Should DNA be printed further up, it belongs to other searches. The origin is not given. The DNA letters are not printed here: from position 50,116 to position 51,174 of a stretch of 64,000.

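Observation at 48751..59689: Ten-gene operon joining a barbiturase-family enzyme, an AllFGH-like trio, a Mo hydroxylase and a thiolase-fold/DUF35 pair: candidate undescribed oxidative pyrimidine / N-heterocycle catabolic system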

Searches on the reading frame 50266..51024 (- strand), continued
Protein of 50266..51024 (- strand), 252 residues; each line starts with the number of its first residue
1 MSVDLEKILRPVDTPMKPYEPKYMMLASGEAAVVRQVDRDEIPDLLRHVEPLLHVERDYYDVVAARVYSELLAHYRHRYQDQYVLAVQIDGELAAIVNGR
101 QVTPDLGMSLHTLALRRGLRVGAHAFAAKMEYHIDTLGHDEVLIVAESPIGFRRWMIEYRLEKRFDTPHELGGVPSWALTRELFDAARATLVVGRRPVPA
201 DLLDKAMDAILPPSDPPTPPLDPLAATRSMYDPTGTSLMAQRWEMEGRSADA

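Call 64: search_protein_families(library=pfam, proteins=[L104:14653-15519:+, L104:8876-9661:+, L104:6676-8205:+, L104:4432-6036:-, L104:19314-20669:-, L136:9053-9931:+, L136:4763-5539:+, L112:2095-2913:+, L112:7114-7971:+, L112:8454-9326:-], max_evalue=0.01)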
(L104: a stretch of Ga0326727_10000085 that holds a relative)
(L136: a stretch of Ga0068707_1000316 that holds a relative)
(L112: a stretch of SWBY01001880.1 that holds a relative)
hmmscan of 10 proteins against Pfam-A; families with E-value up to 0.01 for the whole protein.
L104:14653-15519:+ (288 aa): 1 family
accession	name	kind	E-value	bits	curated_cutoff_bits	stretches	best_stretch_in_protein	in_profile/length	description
PF04199.19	Cyclase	-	2.4e-33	115.8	23.1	1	33-194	1-142/142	Putative cyclase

L104:8876-9661:+ (261 aa): 1 family
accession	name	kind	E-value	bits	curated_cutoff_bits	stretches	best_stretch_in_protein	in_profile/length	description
PF01975.23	SurE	-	2.3e-58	197.6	22.1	1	13-189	1-186/189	Survival protein SurE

L104:6676-8205:+ (509 aa): 22 families
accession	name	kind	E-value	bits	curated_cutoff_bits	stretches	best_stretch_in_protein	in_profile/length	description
PF01926.29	MMR_HSR1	-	9.3e-59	196.9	21.9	2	48-163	2-113/113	50S ribosome-binding GTPase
PF02421.24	FeoB_N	-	2.5e-26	92.5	27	2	48-200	3-155/156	Ferrous iron transport protein B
PF14714.11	KH_dom-like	-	2.6e-26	92.2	27.3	1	425-504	1-81/81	KH-domain-like of EngA bacterial GTPase enzymes, C-terminal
PF00009.33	GTP_EFTU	-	5.6e-24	85.2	26.5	2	218-419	5-186/188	Elongation factor Tu GTP binding domain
PF00350.29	Dynamin_N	-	1e-13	52.1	27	1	219-252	1-34/168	Dynamin family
PF03193.22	RsgA_GTPase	-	4.1e-09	36.9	30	0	157-241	56-131/174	RsgA GTPase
PF04548.22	AIG1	-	9.9e-08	32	27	1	48-151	3-108/212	AIG1 family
PF08477.19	Roc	-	1.1e-05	26.1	27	0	219-242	2-25/119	Ras of Complex, Roc, domain of DAPkinase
PF09439.16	SRPRB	-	1.7e-05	24.8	25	0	45-136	3-83/178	Signal recognition particle receptor beta subunit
PF13401.12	AAA_22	-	1.8e-05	25.5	27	0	217-242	6-35/130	AAA domain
PF00005.33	ABC_tran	-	4.8e-05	24.4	25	0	217-240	12-35/137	ABC transporter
PF05621.17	TniB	-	0.00013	21.9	22.4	0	40-67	30-57/189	Bacterial TniB protein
PF13521.12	AAA_28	-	0.00017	22.3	27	0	219-251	2-34/164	AAA domain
PF00025.27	Arf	-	0.00018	21.5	22.3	0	213-254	11-52/174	ADP-ribosylation factor family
PF18751.7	Ploopntkinase3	-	0.00024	21.1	27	0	219-266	6-54/187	P-loop Nucleotide Kinase3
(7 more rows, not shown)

L104:4432-6036:- (534 aa): 2 families
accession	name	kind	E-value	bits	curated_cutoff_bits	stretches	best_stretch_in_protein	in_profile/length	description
PF04519.19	Bactofilin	-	2.7e-08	34.4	27.9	2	241-340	3-97/98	Polymer-forming cytoskeletal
PF13490.11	zf-HC2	-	3e-05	24.5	22.2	1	11-36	10-35/35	Putative zinc-finger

L104:19314-20669:- (451 aa): 1 family
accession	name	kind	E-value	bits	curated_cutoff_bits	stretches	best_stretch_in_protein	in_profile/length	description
PF01019.26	G_glu_transpept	-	1.5e-121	407.2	27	1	8-436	72-512/512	Gamma-glutamyltranspeptidase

L136:9053-9931:+ (292 aa): 1 family
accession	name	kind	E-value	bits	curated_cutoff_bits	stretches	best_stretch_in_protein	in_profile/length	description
PF04199.19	Cyclase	-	2.3e-30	106.1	23.1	1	4-161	1-142/142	Putative cyclase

L136:4763-5539:+ (258 aa): 1 family
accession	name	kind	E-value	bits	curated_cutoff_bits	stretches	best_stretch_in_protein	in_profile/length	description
PF11392.14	AllH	-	9e-24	84.7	25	1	157-257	2-107/109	Oxamate carbamoyltransferase subunit AllH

L112:2095-2913:+ (272 aa): 1 family
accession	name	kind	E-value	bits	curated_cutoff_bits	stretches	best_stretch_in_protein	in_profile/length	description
PF04199.19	Cyclase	-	1.2e-34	120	23.1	1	16-177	1-142/142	Putative cyclase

L112:7114-7971:+ (285 aa): 2 families
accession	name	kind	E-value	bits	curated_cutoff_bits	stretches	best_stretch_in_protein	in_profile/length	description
PF00149.33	Metallophos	-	1.7e-06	29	21.5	1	59-224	2-190/191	Calcineurin-like phosphoesterase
PF10518.14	TAT_signal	-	0.0059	17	22.7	0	7-23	1-17/21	TAT (twin-arginine translocation) pathway signal sequence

L112:8454-9326:- (290 aa): 1 family
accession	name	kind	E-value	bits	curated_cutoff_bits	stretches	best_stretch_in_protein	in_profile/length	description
PF02219.23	MTHFR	-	6.7e-71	239.4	24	1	10-286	8-285/287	Methylenetetrahydrofolate reductase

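Call 74: search_protein_families(library=ncbifam, proteins=[L087:12467-13744:+, L104:14653-15519:+], max_evalue=0.00001)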
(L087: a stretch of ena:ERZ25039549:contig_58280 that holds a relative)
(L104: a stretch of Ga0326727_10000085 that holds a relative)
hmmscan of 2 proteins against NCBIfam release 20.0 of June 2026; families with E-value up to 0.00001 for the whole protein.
L087:12467-13744:+ (425 aa): 4 families
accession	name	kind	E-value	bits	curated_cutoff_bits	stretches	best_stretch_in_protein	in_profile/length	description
TIGR00801.1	ncs2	superfamily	2.9e-102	342.7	291.8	1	5-406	4-415/415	NCS2 family nucleobase:cation symporter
NF007995.0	PRK10720.1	equivalog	2.4e-96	323.2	477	1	6-407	15-406/429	uracil permease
TIGR03616.1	RutG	equivalog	2.4e-77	260.5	758.65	1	3-376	27-411/429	pyrimidine utilization transport protein G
TIGR03173.1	pbuX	subfamily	5.6e-69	232.9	414.15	1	11-408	1-407/407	xanthine permease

L104:14653-15519:+ (288 aa): 1 family
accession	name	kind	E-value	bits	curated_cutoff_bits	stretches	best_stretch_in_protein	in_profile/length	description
TIGR03035.1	trp_arylform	equivalog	2.3e-14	53.9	223.05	1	31-194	1-149/206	arylformamidase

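Call 82: search_protein_families(library=ncbifam, proteins=[L106:1500-3137:+, L106:7962-9053:+, L157:3481-3855:-, L157:3216-3500:-], max_evalue=0.00001)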
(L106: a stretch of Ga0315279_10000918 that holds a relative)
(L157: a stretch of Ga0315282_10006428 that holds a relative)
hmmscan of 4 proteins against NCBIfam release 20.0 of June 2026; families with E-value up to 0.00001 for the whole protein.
L106:1500-3137:+ (545 aa): 1 family
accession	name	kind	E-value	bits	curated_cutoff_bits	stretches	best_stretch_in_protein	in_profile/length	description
TIGR03035.1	trp_arylform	equivalog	1.2e-14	54.8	223.05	1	290-451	3-149/206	arylformamidase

L106:7962-9053:+ (363 aa): 5 families
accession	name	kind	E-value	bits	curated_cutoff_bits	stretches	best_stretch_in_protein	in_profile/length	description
TIGR00545.2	lipoyltrans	equivalog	1.9e-54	184.8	280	1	25-342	2-310/328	lipoate--protein ligase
NF053750.1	LplA_large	exception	2.1e-37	128.9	480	1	27-274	3-248/248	lipoate-protein ligase large subunit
NF053790.1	LplA_LipA_fuse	exception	1.5e-32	112.9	800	1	35-334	16-297/606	bifunctional lipoate--protein ligase/lipoyl synthase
NF053751.1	LplAB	exception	2.1e-27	96.1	550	1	18-271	94-344/348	lipoate-protein ligase LplAB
NF053749.1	LplB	equivalog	2.5e-08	34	65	1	285-348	4-69/86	lipoate-protein ligase small subunit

L157:3481-3855:- (124 aa): 0 families

L157:3216-3500:- (94 aa): 0 families

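Call 85: search_protein_families(library=pfam, proteins=[L131:4255-5166:+, L131:5347-6939:+, L131:6957-7310:+, L131:7307-7741:+, L131:7759-8907:+, L131:9084-9965:+, L131:10786-11664:-, L131:11677-12510:-, L131:13045-14616:-, L131:15287-16867:-], max_evalue=0.001)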
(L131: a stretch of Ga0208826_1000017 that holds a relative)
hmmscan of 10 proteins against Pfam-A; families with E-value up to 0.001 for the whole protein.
L131:4255-5166:+ (303 aa): 1 family
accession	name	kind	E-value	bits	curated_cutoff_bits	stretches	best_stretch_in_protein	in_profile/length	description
PF02653.21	BPD_transp_2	-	5.9e-36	124.4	26.8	1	9-283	2-269/269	Branched-chain amino acid transport system / permease component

L131:5347-6939:+ (530 aa): 2 families
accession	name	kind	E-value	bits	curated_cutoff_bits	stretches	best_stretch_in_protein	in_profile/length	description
PF01039.27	Carboxyl_trans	-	6.2e-188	625.8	22.3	1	41-528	2-493/493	Carboxyl transferase domain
PF03255.19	ACCA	-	2.9e-11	43.6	23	1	353-472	134-249/310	Acetyl co-enzyme A carboxylase carboxyltransferase-like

L131:6957-7310:+ (117 aa): 1 family
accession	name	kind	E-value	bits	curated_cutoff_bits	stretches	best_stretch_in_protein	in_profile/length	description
PF04277.18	OAD_gamma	-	1e-09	39.3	27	1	8-79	3-75/76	Oxaloacetate decarboxylase, gamma chain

L131:7307-7741:+ (144 aa): 4 families
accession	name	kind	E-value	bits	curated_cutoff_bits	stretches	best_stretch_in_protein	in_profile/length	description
PF00364.28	Biotin_lipoyl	-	6.9e-18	64.7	22.1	1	77-143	2-73/73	Biotin-requiring enzyme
PF13437.12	HlyD_3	-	9.8e-07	29.9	22.2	0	77-111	1-35/106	HlyD family secretion protein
PF16576.10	HlyD_D23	-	4.9e-06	26.4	30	0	112-143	19-51/214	Barrel-sandwich domain of CusB or HlyD membrane-fusion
PF13533.13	Biotin_lipoyl_2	-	0.00021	21.5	29.8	0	77-98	2-23/32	Biotin-lipoyl like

L131:7759-8907:+ (382 aa): 1 family
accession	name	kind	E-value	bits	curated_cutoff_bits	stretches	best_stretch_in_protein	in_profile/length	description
PF03977.18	OAD_beta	-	2.8e-134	448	31.6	1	19-375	1-348/349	Na+-transporting oxaloacetate decarboxylase beta subunit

L131:9084-9965:+ (293 aa): 1 family
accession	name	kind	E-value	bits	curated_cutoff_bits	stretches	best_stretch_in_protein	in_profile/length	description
PF04199.19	Cyclase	-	1.4e-28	100.3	23.1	1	5-161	2-142/142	Putative cyclase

L131:10786-11664:- (292 aa): 1 family
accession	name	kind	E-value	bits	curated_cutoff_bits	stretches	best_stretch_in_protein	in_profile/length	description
PF11392.14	AllH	-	3.5e-19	69.9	25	1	173-284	1-108/109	Oxamate carbamoyltransferase subunit AllH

L131:11677-12510:- (277 aa): 1 family
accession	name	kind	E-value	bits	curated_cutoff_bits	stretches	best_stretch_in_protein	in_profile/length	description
PF13529.12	Peptidase_C39_2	-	4.6e-10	40.7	24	1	109-245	13-134/143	Peptidase_C39 like family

L131:13045-14616:- (523 aa): 3 families
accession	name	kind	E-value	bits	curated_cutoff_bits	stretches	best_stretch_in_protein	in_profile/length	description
PF00717.28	Peptidase_S24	-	7.5e-11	42.2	23.3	1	35-117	32-114/116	Peptidase S24-like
PF17231.7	DUF5305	-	1.9e-10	41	29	1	294-509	11-216/217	Family of unknown function (DUF5305)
PF10502.14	Peptidase_S26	-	8.6e-05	23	22.9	1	21-99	9-90/168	Signal peptidase, peptidase S26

L131:15287-16867:- (526 aa): 1 family
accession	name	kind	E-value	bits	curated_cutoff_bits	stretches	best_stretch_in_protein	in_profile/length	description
PF03901.23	Glyco_transf_22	-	0.00078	19.2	23.8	1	147-296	68-218/414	Alg9-like mannosyltransferase family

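Call 86: search_protein_families(library=ncbifam, proteins=[L131:5347-6939:+, L131:7759-8907:+, L131:7307-7741:+], max_evalue=1e-10)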
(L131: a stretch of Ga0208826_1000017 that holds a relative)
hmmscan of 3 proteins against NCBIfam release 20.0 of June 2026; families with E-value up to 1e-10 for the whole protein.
L131:5347-6939:+ (530 aa): 5 families
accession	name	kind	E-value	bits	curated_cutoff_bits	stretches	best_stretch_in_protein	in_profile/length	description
TIGR01117.1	mmdA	subfamily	4.6e-223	741.6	998.8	1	19-530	3-512/512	methylmalonyl-CoA decarboxylase subunit alpha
NF005530.0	PRK07189.1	equivalog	3.4e-28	98.6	228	1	46-214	15-191/303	biotin-independent malonate decarboxylase subunit beta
TIGR03133.1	malonate_beta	equivalog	3.4e-26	92.1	278.15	1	47-215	6-182/274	biotin-independent malonate decarboxylase subunit beta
TIGR00515.1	accD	equivalog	6e-26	91.4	317.45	1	48-215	58-238/285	acetyl-CoA carboxylase, carboxyltransferase subunit beta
NF041504.1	AccA_sub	subfamily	4.2e-13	49.3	300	0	339-456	67-180/257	carboxyltransferase subunit alpha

L131:7759-8907:+ (382 aa): 5 families
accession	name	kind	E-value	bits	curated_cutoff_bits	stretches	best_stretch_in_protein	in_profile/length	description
TIGR01109.1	Na_pump_decarbB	subfamily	6.7e-121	403.6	190.6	1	20-371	2-354/354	sodium ion-translocating decarboxylase subunit beta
NF012019.0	PRK15475.1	subfamily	9.1e-99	331.5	822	1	58-376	112-430/433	oxaloacetate decarboxylase subunit beta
NF012020.0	PRK15476.1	subfamily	1.3e-98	330.9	820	1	58-376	112-430/433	oxaloacetate decarboxylase subunit beta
NF012021.0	PRK15477.1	subfamily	2.9e-98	329.8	824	1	59-376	113-430/433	oxaloacetate decarboxylase subunit beta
TIGR03136.1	malonate_biotin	equivalog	1e-50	173.2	596.9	1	72-377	97-397/399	Na+-transporting malonate decarboxylase, carboxybiotin decarboxylase subunit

L131:7307-7741:+ (144 aa): 9 families
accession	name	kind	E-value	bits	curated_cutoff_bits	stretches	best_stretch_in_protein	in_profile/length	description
NF005117.0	PRK06549.1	equivalog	2.9e-22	79.6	159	1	28-143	7-129/130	acetyl-CoA carboxylase biotin carboxyl carrier protein subunit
NF006761.0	PRK09282.1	domain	4.8e-19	68.3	402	1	20-144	461-590/591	pyruvate carboxylase subunit B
NF047903.1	MmDecMmdC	equivalog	5.9e-19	68.8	200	1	26-140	4-128/132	methylmalonyl-CoA decarboxylase subunit gamma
NF004173.0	PRK05641.1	equivalog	9e-19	68.5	199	1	3-143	3-152/153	putative acetyl-CoA carboxylase biotin carboxyl carrier protein subunit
NF010643.0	PRK14040.1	subfamily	7.7e-16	57.7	892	1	23-143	479-594/595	oxaloacetate decarboxylase subunit alpha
TIGR00531.1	BCCP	equivalog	1.3e-14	55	115.2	1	25-144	20-155/156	acetyl-CoA carboxylase biotin carboxyl carrier protein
TIGR01108.1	oadA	equivalog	7.2e-14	51.2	756.5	1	14-137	463-579/582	sodium-extruding oxaloacetate decarboxylase subunit alpha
NF009554.0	PRK12999.1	equivalog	5.8e-12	44.3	965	1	64-143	1066-1145/1147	pyruvate carboxylase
TIGR01235.1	pyruv_carbox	equivalog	5.8e-11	40.6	1114.45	1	72-138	1071-1137/1143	pyruvate carboxylase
